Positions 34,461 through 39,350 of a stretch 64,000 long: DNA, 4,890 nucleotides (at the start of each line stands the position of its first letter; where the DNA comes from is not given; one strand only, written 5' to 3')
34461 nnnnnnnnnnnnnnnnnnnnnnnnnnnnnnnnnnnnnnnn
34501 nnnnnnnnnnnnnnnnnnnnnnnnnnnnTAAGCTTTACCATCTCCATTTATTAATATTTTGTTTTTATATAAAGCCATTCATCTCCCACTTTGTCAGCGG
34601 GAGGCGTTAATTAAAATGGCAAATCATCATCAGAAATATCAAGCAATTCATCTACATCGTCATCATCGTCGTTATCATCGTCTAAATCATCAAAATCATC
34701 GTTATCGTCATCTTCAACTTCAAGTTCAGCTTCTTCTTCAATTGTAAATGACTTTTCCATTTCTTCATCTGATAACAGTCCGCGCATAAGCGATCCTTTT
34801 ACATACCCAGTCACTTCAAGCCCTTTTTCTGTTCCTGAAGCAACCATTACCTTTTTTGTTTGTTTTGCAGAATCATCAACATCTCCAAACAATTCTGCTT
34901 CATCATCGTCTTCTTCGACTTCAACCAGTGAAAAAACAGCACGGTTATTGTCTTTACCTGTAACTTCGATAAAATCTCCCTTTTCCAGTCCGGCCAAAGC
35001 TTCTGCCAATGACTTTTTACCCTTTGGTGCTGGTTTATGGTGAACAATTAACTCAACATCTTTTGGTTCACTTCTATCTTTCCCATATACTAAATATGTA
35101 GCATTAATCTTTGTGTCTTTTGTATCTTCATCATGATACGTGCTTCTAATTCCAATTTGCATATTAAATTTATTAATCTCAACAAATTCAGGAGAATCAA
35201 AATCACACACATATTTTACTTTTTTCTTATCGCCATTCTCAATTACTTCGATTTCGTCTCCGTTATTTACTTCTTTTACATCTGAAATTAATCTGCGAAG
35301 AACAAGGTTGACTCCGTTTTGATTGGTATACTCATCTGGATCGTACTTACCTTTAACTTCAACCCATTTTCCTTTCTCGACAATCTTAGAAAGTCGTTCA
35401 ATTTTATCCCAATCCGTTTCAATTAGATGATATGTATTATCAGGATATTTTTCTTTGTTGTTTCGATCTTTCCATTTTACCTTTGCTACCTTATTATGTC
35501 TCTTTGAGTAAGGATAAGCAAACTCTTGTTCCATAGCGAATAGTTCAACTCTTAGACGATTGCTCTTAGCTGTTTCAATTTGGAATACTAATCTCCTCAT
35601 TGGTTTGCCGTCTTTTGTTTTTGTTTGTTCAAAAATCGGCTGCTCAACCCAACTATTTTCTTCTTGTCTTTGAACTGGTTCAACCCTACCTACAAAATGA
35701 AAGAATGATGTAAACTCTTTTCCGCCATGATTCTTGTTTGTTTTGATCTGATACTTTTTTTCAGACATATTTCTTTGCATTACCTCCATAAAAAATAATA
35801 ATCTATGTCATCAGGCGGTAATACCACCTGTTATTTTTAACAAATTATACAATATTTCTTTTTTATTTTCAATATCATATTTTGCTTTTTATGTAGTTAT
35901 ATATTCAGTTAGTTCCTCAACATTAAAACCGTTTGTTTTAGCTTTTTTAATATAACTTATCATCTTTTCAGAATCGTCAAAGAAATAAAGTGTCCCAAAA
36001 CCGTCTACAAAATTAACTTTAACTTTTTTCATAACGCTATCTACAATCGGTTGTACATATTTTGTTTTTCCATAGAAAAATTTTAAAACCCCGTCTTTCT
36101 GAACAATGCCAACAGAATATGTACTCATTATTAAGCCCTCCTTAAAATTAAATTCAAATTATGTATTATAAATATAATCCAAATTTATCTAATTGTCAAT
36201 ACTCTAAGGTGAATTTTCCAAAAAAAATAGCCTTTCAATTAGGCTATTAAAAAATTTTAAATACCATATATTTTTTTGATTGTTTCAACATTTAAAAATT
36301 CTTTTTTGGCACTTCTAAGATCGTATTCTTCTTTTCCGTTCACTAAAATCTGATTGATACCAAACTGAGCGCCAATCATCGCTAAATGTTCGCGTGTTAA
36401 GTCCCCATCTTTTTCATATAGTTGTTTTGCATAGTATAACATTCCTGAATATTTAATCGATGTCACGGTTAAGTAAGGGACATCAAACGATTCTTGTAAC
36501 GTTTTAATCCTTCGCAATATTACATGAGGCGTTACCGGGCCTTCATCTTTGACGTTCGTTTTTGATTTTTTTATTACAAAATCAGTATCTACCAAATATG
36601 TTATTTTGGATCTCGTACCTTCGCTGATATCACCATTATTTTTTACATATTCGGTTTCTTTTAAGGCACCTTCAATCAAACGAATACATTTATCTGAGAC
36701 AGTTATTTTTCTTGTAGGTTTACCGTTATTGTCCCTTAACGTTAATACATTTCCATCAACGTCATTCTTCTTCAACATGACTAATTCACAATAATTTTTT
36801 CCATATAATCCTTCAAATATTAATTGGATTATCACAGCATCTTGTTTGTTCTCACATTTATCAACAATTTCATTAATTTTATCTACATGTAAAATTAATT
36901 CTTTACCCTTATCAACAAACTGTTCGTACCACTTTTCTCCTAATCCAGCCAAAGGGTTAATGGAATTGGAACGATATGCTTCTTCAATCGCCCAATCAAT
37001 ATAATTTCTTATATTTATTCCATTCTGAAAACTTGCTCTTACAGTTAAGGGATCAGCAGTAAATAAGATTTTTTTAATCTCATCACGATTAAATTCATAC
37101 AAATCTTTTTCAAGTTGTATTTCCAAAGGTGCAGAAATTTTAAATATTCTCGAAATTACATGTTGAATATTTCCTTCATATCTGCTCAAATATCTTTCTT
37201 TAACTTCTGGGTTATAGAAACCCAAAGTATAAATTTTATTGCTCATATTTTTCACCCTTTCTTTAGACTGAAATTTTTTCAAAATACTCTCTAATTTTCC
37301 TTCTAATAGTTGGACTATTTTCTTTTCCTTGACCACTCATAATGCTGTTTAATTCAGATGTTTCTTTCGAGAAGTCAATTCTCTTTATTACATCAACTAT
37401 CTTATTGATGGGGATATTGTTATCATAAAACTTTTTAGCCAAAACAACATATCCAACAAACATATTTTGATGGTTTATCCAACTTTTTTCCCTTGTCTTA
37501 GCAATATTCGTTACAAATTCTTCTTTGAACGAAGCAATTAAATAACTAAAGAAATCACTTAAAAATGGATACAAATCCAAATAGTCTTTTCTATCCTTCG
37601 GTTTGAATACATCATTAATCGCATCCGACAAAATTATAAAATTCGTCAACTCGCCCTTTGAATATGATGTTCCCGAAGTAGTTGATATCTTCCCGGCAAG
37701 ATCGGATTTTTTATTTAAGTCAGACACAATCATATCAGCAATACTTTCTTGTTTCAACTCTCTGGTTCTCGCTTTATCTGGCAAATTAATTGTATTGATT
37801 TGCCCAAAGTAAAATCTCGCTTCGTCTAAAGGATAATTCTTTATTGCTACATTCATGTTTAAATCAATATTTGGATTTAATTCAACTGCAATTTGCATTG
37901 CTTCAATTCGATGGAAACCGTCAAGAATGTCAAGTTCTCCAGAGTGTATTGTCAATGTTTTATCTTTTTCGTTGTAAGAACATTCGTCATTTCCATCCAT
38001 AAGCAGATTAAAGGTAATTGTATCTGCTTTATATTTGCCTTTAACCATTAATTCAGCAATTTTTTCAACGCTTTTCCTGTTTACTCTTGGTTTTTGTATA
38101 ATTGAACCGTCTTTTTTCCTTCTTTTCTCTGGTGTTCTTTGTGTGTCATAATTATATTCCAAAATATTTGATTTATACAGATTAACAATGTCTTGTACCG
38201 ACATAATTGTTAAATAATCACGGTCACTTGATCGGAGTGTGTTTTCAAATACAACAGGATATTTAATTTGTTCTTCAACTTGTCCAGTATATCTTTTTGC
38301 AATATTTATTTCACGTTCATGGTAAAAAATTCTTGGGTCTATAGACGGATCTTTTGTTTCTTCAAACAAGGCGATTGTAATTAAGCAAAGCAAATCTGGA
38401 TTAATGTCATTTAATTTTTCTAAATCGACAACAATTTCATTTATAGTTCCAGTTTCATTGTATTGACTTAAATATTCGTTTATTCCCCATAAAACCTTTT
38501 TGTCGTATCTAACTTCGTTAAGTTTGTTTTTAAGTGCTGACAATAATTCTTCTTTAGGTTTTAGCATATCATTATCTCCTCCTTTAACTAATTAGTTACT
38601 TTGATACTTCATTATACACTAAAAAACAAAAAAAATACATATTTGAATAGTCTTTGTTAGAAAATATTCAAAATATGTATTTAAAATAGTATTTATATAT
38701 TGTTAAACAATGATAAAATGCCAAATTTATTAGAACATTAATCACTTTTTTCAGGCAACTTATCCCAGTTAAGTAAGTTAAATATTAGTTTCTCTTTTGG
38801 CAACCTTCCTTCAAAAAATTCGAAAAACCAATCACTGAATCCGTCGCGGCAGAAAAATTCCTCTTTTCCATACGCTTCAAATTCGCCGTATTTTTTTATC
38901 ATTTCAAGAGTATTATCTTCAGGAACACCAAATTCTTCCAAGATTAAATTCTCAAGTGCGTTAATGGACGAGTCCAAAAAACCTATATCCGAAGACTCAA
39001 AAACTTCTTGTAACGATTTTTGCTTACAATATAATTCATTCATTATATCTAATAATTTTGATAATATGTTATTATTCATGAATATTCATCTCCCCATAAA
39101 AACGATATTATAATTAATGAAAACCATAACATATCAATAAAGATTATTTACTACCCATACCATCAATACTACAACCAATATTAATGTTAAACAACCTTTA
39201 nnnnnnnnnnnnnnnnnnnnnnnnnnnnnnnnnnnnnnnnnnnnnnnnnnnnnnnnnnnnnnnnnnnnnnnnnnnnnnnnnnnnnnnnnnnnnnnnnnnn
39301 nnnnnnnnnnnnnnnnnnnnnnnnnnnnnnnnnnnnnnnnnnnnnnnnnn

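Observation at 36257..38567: DGQHR (DndB-like, ParB-fold) protein overlapping a downstream gene with weak recombinase-like motifs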

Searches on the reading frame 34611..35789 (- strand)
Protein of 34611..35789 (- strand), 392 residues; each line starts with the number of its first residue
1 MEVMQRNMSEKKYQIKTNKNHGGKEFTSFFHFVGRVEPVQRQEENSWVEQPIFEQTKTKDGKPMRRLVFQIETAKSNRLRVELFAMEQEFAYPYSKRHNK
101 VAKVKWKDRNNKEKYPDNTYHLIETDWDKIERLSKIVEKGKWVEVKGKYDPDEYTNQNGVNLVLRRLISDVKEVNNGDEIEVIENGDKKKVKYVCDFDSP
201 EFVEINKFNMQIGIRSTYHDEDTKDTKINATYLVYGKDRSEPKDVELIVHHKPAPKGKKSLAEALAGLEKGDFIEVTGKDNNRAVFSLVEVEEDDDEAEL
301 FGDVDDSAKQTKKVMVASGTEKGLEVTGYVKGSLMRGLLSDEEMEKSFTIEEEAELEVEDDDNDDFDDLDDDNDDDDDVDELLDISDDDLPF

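Call 18: search_protein_families(library=pfam, proteins=[window:34611-35789:-], max_evalue=0.01)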
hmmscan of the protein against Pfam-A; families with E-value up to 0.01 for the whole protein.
window:34611-35789:- (392 aa): 2 families
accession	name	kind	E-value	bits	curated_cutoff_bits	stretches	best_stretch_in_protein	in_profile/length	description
PF00372.24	Hemocyanin_M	-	0.0035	17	20.8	1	79-175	118-213/268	Hemocyanin, copper containing domain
PF00436.31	SSB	-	0.006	17.1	26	0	105-161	35-90/104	Single-strand binding protein family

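Call 74: search_protein_families(library=phrogs, proteins=[window:34611-35789:-], max_evalue=0.001)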
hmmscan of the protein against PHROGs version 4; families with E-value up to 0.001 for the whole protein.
window:34611-35789:- (392 aa): 1 family
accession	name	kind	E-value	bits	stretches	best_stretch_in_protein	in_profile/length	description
phrog_2367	-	unknown function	1.3e-28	101.3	1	16-392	3-325/326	-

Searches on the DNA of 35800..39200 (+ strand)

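Call 6: search_dna_similar(query=window:35800-39200:+, collection=phages, mode=near, max_rows=20)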
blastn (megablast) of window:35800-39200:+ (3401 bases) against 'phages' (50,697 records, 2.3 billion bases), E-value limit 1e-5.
No match.

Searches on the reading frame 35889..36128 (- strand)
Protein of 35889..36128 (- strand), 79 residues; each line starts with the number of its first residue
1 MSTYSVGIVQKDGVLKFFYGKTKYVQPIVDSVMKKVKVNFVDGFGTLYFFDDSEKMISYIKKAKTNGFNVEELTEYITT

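Call 18: search_protein_families(library=pfam, proteins=[window:35889-36128:-], max_evalue=0.01)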
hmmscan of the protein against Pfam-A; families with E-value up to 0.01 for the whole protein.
window:35889-36128:- (79 aa): 0 families

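Call 73: search_solved_structures(query=window:35889-36128:-, max_evalue=10, show_alignments=2)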
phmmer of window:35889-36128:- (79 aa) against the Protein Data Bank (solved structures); distinct sequences matched with E-value up to 10: 4.
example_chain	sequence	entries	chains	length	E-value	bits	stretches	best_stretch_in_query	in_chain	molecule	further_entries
5w0o_A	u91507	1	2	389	0.74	13.6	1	14-69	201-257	Terminal uridylyltransferase 7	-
5w0b_A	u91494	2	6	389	0.74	13.6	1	14-69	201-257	Terminal uridylyltransferase 7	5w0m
2fz0_A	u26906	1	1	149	0.78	13.5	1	25-60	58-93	v-SNARE component of the vacuolar SNARE complex involved in vesicle fusion; inhibits ATP-d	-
5w0n_A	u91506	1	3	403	0.82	13.4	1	14-70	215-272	Terminal uridylyltransferase 7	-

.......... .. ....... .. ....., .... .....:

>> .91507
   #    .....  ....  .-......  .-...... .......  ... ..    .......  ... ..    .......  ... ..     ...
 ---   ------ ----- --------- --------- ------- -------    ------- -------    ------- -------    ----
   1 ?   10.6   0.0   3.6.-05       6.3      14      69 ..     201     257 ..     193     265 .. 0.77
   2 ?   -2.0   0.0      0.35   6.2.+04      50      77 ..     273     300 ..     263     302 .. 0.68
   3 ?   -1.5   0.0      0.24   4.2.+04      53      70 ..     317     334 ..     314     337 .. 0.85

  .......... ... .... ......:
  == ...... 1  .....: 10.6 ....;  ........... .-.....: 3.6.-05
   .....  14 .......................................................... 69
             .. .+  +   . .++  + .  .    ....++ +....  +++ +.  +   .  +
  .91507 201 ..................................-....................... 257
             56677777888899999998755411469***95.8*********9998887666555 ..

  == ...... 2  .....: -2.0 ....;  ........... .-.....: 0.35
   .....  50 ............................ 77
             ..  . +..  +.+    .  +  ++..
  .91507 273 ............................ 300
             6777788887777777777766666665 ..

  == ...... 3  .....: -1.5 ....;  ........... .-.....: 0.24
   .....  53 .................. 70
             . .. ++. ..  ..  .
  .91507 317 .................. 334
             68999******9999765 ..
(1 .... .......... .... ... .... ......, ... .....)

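Call 74: search_protein_families(library=phrogs, proteins=[window:35889-36128:-], max_evalue=0.001)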
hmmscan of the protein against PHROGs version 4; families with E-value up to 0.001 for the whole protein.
window:35889-36128:- (79 aa): 0 families

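Call 75: find_homologous_proteins(query=window:35889-36128:-, max_evalue=0.001)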
Query window:35889-36128:- (79 aa): 1 proteins with E <= 0.001 among 1 candidates.
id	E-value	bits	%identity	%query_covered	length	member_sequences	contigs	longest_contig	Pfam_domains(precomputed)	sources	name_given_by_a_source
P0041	5.8e-43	161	99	100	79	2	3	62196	-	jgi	jgi:hypothetical protein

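Call 91: predict_structure(protein=window:35889-36128:-)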
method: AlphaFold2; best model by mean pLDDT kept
length: 79 residues; sequences in the alignment: 1
mean_pLDDT: 74.8   pTM: 0.60
mean pLDDT of the five models: 74.8, 66.0, 55.1, 41.6, 41.5
residues with pLDDT >= 90: 0; 70-90: 55; 50-70: 17; < 50: 7
segments of 3 or more residues with pLDDT < 50: 37-43
pLDDT, mean of each block of 10 residues (from residue 1): 80 78 84 60 69 86 73 67
secondary structure, 60 per line:
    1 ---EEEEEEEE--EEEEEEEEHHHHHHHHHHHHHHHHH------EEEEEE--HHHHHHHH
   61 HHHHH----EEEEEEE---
elements in order: E4-11 E14-21 H22-38 E45-50 H53-65 E70-76

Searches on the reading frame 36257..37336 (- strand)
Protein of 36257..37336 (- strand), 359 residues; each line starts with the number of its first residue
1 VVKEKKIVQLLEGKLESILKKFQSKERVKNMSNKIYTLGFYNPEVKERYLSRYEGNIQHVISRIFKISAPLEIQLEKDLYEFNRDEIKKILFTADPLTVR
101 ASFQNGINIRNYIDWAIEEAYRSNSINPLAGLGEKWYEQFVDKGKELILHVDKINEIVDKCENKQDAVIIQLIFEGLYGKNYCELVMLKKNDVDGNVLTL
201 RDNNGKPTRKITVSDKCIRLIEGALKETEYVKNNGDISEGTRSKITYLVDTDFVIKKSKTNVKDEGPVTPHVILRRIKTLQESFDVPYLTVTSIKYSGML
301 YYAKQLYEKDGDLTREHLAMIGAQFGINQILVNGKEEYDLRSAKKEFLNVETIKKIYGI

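Call 3: search_protein_families(library=pfam, proteins=[window:36257-37336:-], max_evalue=1)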
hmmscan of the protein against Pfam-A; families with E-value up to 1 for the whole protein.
window:36257-37336:- (359 aa): 2 families
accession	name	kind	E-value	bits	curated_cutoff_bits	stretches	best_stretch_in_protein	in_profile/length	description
PF22822.1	MrpR_N_CB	-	9.4e-24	84.3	27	1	40-118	1-79/79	MrpR, N-terminal core-binding domain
PF22823.1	MrpR_C_cat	-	1.3e-22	81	27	1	153-357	6-207/213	MrpR, C-terminal catalytic domain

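Call 4: search_protein_families(library=phrogs, proteins=[window:36257-37336:-], max_evalue=0.01)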
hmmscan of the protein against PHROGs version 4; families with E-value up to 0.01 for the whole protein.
window:36257-37336:- (359 aa): 2 families
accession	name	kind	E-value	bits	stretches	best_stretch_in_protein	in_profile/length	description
phrog_5830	-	integration and excision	3.6e-87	293.6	1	40-357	3-315/318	integrase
phrog_10004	-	unknown function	4.8e-10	40.1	1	149-304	111-264/308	-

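Call 26: search_solved_structures(query=window:36257-37246:-, max_evalue=1, show_alignments=1)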
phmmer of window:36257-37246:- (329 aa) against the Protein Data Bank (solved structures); distinct sequences matched with E-value up to 1: 6.
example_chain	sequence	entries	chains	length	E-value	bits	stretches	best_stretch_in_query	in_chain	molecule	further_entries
9rd5_H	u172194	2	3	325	1.2e-32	116.6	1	10-325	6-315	Core-binding (CB) domain-containing protein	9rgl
8a0a_A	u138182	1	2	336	1.3e-32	116.5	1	8-327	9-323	Bacillus subtilis SPbeta prophage master regulator MrpR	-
8bj6_A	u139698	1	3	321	3.2e-32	115.2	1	10-327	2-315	SPbeta prophage-derived uncharacterized protein YopR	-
8bjv_A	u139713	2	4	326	3.4e-32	115.1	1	10-327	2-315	SPbeta prophage-derived uncharacterized protein YopR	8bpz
5i8l_A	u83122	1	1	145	0.12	14.7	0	96-151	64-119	Lysozyme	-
8enb_A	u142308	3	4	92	0.13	14.6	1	145-205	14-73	Bursicon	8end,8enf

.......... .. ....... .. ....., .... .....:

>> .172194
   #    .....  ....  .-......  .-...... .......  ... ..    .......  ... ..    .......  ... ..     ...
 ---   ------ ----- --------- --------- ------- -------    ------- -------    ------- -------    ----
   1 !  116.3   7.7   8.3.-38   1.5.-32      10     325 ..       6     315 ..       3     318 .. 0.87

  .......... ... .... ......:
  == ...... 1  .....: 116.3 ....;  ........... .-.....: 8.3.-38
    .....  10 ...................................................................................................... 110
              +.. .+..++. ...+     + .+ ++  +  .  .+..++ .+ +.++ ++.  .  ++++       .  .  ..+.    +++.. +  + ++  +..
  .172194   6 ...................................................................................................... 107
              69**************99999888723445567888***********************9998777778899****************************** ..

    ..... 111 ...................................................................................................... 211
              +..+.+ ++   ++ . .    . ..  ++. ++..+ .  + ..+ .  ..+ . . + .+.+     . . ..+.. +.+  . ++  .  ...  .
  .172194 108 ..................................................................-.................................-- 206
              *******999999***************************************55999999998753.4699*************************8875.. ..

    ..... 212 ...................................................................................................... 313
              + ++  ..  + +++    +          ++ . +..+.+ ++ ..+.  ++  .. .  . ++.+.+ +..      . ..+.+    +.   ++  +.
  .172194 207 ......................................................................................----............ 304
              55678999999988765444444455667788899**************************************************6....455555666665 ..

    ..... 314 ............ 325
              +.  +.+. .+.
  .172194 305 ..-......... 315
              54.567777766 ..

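Call 62: search_protein_families(library=ncbifam, proteins=[window:36257-37246:-], max_evalue=0.1)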
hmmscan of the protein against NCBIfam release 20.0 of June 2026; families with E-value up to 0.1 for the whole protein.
window:36257-37246:- (329 aa): 2 families
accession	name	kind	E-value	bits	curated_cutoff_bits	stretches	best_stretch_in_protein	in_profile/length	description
NF040815.2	recomb_XerA_Arch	equivalog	2.4e-06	27.3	220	1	104-243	82-218/263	site-specific tyrosine recombinase/integron integrase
NF040623.1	MfnF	equivalog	0.0019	17.4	520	1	264-328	243-306/324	(4-{4-[2-(gamma-L-glutamylamino)ethyl]phenoxymethyl}furan-2-yl)methanamine synthase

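Call 63: search_protein_families(library=padloc, proteins=[window:36257-37246:-], max_evalue=0.1)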
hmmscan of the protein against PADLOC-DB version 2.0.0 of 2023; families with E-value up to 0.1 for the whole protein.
window:36257-37246:- (329 aa): 0 families
